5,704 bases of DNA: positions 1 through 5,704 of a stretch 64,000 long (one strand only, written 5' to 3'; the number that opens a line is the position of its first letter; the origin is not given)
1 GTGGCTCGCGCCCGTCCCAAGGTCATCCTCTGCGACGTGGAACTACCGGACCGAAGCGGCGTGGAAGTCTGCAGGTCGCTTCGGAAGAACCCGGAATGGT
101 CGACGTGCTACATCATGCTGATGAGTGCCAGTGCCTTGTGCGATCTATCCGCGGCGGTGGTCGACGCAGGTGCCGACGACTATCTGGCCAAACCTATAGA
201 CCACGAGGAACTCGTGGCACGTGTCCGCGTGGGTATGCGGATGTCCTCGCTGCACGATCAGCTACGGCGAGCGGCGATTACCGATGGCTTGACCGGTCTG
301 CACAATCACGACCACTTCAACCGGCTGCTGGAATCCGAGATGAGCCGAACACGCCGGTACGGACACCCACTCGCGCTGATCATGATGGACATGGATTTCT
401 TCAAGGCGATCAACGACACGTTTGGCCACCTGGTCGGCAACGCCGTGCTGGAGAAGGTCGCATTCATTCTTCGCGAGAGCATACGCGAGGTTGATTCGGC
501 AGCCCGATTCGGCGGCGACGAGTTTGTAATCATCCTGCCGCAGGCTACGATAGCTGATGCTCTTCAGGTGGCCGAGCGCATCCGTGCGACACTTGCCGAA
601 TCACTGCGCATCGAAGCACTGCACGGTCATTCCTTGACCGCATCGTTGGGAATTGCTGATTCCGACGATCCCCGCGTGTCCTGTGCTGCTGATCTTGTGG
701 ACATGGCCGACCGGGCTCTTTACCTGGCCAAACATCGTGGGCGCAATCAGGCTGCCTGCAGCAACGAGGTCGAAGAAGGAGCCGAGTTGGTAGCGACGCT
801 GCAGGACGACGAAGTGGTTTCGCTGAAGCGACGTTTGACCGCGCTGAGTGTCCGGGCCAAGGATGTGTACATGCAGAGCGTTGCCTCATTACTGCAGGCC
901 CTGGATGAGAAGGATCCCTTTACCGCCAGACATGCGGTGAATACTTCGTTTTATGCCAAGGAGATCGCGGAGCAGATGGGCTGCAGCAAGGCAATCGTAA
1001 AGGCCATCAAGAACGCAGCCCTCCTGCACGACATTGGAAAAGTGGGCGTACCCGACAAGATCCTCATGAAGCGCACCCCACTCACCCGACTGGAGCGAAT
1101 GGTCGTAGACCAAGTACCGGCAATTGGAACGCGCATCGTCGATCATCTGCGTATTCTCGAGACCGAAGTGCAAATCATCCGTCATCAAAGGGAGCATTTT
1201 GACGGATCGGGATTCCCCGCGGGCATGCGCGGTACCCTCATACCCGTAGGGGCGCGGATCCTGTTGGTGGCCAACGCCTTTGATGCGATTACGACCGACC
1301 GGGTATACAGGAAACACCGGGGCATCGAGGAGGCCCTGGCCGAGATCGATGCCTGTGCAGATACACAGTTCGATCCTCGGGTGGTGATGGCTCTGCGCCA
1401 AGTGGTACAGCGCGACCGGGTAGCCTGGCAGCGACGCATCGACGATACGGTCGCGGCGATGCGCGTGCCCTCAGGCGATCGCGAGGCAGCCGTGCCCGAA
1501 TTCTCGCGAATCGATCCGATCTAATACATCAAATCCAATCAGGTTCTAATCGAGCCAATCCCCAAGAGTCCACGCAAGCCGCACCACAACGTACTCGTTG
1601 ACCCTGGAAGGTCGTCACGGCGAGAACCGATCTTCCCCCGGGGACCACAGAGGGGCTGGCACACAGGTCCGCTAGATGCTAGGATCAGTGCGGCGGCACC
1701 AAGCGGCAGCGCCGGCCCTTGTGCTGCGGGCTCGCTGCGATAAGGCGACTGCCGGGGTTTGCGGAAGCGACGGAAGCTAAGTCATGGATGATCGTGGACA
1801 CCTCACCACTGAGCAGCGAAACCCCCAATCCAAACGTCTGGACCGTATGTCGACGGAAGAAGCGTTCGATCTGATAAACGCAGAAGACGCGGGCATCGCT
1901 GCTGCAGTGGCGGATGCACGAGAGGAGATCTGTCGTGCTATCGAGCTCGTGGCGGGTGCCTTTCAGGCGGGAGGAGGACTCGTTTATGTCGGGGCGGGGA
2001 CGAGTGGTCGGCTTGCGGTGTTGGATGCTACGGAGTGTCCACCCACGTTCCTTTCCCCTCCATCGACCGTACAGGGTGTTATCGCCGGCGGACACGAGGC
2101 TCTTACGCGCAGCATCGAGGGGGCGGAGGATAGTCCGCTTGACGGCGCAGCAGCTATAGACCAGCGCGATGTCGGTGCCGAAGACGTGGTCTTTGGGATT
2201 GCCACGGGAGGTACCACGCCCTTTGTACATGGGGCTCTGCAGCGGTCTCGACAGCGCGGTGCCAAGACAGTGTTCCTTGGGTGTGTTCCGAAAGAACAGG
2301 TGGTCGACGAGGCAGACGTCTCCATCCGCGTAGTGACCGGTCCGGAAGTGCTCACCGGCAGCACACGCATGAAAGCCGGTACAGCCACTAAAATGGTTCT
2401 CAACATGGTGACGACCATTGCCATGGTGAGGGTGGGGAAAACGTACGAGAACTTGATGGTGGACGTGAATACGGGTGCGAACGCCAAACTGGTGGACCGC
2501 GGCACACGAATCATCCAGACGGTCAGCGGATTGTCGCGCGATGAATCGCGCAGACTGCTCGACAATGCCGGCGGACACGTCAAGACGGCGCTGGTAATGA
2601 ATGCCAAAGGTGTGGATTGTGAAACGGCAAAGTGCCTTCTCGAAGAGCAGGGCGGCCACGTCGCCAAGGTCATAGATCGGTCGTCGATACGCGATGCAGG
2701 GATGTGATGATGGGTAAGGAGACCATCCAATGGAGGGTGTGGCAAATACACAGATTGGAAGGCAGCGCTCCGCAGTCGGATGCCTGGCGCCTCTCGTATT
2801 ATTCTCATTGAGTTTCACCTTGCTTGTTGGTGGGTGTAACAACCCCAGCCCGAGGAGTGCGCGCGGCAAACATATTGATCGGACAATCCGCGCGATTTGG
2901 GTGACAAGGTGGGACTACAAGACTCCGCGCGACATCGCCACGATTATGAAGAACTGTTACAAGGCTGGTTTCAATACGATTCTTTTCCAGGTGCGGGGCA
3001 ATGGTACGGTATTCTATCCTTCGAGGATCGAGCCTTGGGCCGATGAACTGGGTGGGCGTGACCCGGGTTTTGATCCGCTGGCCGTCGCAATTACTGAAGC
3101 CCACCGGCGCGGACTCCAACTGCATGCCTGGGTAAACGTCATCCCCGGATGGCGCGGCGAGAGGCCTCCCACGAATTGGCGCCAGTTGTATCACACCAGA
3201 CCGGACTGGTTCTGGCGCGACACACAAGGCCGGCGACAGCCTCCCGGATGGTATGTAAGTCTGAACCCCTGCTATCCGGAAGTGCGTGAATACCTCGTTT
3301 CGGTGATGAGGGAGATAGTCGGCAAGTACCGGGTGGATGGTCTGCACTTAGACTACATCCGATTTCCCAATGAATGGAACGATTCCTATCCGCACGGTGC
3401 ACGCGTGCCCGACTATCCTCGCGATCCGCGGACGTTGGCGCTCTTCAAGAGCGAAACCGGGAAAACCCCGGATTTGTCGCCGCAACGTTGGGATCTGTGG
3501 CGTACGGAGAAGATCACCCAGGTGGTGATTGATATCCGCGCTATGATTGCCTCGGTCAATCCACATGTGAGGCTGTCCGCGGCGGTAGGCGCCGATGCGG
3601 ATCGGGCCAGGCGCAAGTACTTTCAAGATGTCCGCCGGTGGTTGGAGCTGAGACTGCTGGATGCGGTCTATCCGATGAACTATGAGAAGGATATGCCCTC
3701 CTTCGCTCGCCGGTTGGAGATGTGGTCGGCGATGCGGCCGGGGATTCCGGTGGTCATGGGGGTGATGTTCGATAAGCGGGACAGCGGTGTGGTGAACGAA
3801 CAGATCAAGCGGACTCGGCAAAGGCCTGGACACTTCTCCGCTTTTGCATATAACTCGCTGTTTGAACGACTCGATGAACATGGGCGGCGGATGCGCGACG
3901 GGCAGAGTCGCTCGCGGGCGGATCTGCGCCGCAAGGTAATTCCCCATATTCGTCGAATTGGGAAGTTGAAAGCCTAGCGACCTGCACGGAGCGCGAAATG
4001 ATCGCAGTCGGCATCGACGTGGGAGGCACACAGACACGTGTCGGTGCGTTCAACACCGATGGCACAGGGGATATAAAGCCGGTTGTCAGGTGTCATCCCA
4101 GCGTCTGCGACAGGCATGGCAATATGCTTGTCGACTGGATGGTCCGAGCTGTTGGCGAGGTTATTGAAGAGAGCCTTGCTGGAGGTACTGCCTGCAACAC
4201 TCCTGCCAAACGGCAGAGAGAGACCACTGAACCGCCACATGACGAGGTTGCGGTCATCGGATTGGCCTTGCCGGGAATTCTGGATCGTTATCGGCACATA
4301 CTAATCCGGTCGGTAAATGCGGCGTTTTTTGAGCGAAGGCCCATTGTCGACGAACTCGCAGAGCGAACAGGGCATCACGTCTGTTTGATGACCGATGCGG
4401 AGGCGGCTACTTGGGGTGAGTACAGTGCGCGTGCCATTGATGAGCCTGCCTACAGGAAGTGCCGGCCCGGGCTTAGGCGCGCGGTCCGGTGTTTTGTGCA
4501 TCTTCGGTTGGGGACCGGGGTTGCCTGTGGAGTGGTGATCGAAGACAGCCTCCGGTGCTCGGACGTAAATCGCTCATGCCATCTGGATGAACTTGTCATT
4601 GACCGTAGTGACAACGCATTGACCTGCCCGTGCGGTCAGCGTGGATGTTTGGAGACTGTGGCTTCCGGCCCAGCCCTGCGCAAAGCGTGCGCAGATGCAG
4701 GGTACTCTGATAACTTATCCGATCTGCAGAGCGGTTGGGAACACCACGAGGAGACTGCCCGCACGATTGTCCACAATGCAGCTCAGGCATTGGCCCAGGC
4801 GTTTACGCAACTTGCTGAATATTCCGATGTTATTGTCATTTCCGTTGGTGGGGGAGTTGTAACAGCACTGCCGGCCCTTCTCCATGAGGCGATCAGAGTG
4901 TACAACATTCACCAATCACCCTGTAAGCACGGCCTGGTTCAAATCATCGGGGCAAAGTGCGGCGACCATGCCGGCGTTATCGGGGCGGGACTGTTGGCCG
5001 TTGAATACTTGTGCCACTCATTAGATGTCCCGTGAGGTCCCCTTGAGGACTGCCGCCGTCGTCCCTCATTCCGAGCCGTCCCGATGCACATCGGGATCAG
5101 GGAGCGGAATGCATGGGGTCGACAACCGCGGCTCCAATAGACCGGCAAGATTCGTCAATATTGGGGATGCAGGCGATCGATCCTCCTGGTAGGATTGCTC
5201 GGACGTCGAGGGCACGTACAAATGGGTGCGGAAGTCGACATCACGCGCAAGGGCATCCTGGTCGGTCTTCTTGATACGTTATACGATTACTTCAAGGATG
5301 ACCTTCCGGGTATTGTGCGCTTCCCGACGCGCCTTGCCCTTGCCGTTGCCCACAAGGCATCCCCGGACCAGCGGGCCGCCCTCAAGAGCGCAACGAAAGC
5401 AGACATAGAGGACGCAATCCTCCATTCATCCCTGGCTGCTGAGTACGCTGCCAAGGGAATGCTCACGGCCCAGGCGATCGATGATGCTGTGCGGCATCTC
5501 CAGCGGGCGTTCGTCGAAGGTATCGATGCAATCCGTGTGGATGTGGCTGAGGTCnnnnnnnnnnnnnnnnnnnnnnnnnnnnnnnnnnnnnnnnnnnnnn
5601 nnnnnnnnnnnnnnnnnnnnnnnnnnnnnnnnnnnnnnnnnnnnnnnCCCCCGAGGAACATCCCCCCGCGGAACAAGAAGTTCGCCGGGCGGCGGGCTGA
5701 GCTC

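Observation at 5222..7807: Solitary NB-ARC/STAND NTPase with TPR sensor-like repeats and an unassigned helical N-terminal domain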

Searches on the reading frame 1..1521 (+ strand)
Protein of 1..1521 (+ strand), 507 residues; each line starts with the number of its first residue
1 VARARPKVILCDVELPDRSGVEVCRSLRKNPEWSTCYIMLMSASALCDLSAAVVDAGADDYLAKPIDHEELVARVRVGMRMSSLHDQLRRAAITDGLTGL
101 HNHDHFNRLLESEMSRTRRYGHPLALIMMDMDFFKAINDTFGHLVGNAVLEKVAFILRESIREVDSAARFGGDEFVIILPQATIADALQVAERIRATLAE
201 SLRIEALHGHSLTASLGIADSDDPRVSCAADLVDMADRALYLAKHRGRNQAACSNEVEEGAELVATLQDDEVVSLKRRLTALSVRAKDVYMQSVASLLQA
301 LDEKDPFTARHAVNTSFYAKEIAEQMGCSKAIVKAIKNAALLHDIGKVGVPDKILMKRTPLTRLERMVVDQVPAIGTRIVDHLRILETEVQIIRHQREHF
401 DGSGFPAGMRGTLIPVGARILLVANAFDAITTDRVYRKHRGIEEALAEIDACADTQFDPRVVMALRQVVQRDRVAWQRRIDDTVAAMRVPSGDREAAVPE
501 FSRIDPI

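Call 9: search_protein_families(library=pfam, proteins=[window:1-1521:+], max_evalue=0.001)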
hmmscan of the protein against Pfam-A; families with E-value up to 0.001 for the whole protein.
window:1-1521:+ (507 aa): 5 families
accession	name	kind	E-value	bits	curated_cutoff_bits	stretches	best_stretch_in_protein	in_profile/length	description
PF00990.26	GGDEF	-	3.2e-43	147.7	23.8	1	92-250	1-161/161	Diguanylate cyclase, GGDEF domain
PF13487.12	HD_5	-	1.2e-35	123.2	27.2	1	299-461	5-170/170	HD domain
PF00072.30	Response_reg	-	2e-15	57.4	30.2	1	3-76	40-111/111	Response regulator receiver domain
PF01966.28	HD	-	3.9e-10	40.5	22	1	309-429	2-115/116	HD domain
PF08668.18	HDOD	-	9.3e-05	22.4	22.9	1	309-350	96-135/196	HDOD domain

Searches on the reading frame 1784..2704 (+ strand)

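Call 9: search_protein_families(library=pfam, proteins=[window:1784-2704:+], max_evalue=0.001)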
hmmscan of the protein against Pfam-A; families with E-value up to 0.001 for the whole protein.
window:1784-2704:+ (307 aa): 5 families
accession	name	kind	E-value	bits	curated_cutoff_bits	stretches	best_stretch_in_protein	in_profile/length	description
PF22645.1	GKRP_SIS_N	-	1.4e-19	70.3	27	1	49-154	2-111/113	Glucokinase regulatory protein N-terminal SIS domain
PF01380.27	SIS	-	7.8e-07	29.4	25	1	130-210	51-129/131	SIS domain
PF22198.1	GKRP_SIS_2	-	3.4e-05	24.1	27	1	49-107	7-65/191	Glucokinase regulatory protein, second SIS domain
PF13580.11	SIS_2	-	0.00012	22.5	27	1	40-163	12-134/138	SIS domain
PF20741.3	GKRP-like_C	-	0.00042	21.3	27.7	0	222-259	1-37/100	C-terminal lid domain of glucokinase regulatory protein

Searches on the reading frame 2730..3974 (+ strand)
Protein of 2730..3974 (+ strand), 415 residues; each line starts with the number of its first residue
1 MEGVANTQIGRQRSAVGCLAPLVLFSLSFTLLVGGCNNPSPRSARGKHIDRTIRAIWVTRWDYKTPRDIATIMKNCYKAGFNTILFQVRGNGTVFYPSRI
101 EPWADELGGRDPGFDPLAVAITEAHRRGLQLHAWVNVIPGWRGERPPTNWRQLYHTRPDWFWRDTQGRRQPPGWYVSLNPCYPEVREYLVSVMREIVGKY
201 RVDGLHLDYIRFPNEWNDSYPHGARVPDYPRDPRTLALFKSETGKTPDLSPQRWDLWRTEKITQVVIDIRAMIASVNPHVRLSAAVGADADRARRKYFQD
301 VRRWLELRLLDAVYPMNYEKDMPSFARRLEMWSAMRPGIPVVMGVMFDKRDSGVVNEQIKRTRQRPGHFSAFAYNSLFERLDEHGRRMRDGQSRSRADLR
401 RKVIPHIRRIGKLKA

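Call 9: search_protein_families(library=pfam, proteins=[window:2730-3974:+], max_evalue=0.001)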
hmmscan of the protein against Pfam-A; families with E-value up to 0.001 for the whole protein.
window:2730-3974:+ (415 aa): 3 families
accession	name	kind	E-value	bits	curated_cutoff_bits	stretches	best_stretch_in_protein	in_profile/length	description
PF02638.21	GHL10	-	8.5e-42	143.8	27.9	1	53-333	2-276/311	Glycosyl hydrolase-like 10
PF13200.12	DUF4015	-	7.6e-07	29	27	1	55-218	1-154/313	Putative glycosyl hydrolase domain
PF14871.12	GHL6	-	1.7e-06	28.7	35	1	70-208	3-131/132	Hypothetical glycosyl hydrolase 6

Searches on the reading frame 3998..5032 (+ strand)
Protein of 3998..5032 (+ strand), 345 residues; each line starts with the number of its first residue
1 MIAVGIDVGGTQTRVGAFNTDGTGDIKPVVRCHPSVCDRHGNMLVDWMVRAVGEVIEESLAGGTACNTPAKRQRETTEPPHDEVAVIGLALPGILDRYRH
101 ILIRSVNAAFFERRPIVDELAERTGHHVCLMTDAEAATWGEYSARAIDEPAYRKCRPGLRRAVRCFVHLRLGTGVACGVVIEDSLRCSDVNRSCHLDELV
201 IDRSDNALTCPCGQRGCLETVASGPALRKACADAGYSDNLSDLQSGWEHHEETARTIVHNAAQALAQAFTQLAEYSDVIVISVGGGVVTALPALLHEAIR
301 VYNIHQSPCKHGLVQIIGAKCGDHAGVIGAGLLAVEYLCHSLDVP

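Call 9: search_protein_families(library=pfam, proteins=[window:3998-5032:+], max_evalue=0.001)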
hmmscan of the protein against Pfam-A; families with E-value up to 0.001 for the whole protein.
window:3998-5032:+ (345 aa): 1 family
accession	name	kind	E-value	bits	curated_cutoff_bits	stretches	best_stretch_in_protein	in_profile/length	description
PF00480.26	ROK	-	1.3e-31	110.7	22.9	1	82-334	55-291/294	ROK family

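Call 42: find_related_loci(query=window:3998-5032:+, collection=genome_contigs, flank=10000)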
Query window:3998-5032:+ (345 aa) in genome_contigs; peptide patterns used: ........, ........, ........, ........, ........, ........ (x = any residue, [..] = any of these).
58 stretches matched a pattern, but none encodes a relative of the query by tblastn (E <= 1e-3).

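Call 78: find_homologous_proteins(query=window:3998-5032:+, max_evalue=1e-30)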
Query window:3998-5032:+ (345 aa): 154 proteins with E <= 1e-30 among 8000 candidates; the best 120 are listed.
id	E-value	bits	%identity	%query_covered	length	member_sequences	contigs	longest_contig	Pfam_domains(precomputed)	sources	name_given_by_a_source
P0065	2.0e-232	788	100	100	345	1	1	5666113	PF00480.27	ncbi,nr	ncbi:MAG: ROK family protein [Phycisphaerales bacterium]|nr:MAG: ROK family protein [Phycisphaerales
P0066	1.8e-79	285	44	97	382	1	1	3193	PF00480.27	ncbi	-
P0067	5.3e-65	238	45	93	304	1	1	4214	PF01869.27,PF00480.27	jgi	jgi:predicted NBD/HSP70 family sugar kinase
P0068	8.3e-65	237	46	89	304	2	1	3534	PF01869.27,PF00480.27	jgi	jgi:glucokinase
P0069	7.7e-63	231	42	97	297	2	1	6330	PF00480.27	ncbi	-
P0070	7.3e-62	227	41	97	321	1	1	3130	PF01869.27,PF00480.27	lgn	-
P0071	1.1e-61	227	43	97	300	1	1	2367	PF00480.27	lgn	-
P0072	1.7e-61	226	43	97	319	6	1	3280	PF00480.27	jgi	-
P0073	6.9e-61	224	43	97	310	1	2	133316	PF00480.27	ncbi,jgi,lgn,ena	-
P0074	7.0e-61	224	42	97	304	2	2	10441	PF00480.27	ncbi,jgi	jgi:glucokinase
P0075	8.4e-61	224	42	97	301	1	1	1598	PF00480.27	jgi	-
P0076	1.9e-60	223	41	97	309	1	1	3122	PF01869.27,PF00480.27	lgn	-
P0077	2.9e-60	222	41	97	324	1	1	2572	PF00480.27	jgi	jgi:glucokinase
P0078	3.5e-60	222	42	97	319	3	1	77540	PF00480.27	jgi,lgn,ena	-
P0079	3.7e-60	222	40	97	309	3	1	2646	PF01869.27,PF00480.27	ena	-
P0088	3.9e-58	215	40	97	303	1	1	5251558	PF00480.27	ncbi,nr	ncbi:MAG: ROK family protein [Phycisphaerales bacterium]|nr:MAG: ROK family protein [Phycisphaerales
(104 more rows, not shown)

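Call 79: find_encoding_contigs(protein=P0088, flank=9000, max_places=1)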
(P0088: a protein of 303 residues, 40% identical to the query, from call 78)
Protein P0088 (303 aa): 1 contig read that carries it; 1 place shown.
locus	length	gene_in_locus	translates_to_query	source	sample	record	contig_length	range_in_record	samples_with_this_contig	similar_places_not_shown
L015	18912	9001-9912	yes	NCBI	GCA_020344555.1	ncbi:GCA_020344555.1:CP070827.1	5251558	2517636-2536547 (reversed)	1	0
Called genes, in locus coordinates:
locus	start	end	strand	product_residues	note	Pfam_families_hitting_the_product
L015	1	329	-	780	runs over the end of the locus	PF13174:TPR_6 (faint), PF13176:TPR_7 (faint), PF13181:TPR_8 (faint), PF13414:TPR_11 (weak), PF13424:TPR_12 (weak), PF13432:TPR_16 (weak), PF00515:TPR_1, PF07719:TPR_2 (weak), +7 more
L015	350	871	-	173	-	-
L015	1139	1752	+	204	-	PF01244:Peptidase_M19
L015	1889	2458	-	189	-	-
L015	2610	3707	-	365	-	-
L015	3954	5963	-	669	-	PF17760:UvrA_inter, PF17755:UvrA_DNA-bind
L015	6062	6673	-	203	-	-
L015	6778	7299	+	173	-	PF16269:DUF4922 (faint), PF01230:HIT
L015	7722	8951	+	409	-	PF02638:GHL10, PF13200:DUF4015 (weak), PF14871:GHL6 (weak)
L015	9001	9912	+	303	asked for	PF00480:ROK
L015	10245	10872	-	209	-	-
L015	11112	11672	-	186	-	-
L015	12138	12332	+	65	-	PF02776:TPP_enzyme_N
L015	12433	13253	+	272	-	PF07646:Kelch_2 (faint), PF13415:Beta-prop_FBX42, PF13418:Beta-prop_TYW4 (faint), PF13964:Beta-prop_Calicin, PF24681:Kelch_KLHDC2_KLHL20_DRC7, PF24981:Beta-prop_ATRN-LZTR1, PF25852:DUF6242_C (weak), PF01344:Kelch_1, +2 more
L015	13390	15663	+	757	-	PF07731:Cu-oxidase_2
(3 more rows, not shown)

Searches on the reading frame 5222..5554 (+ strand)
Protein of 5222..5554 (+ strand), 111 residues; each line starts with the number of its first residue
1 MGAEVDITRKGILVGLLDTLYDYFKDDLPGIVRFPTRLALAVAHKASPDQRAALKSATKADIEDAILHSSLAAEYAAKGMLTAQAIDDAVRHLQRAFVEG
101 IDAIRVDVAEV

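Call 55: predict_structure(alignment_id=A2)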
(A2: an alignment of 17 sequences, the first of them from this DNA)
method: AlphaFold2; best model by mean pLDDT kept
length: 111 residues; sequences in the alignment: 17
mean_pLDDT: 80.3   pTM: 0.45
mean pLDDT of the five models: 80.3, 76.0, 71.6, 63.5, 62.3
residues with pLDDT >= 90: 17; 70-90: 82; 50-70: 8; < 50: 4
segments of 3 or more residues with pLDDT < 50: 1-4
pLDDT, mean of each block of 10 residues (from residue 1): 54 80 86 81 82 80 80 88 93 87 74 66
secondary structure, 60 per line:
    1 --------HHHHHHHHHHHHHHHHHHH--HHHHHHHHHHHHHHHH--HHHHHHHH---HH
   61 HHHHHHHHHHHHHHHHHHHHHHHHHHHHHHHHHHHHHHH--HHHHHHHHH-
elements in order: H9-27 H30-45 H48-55 H59-99 H102-110
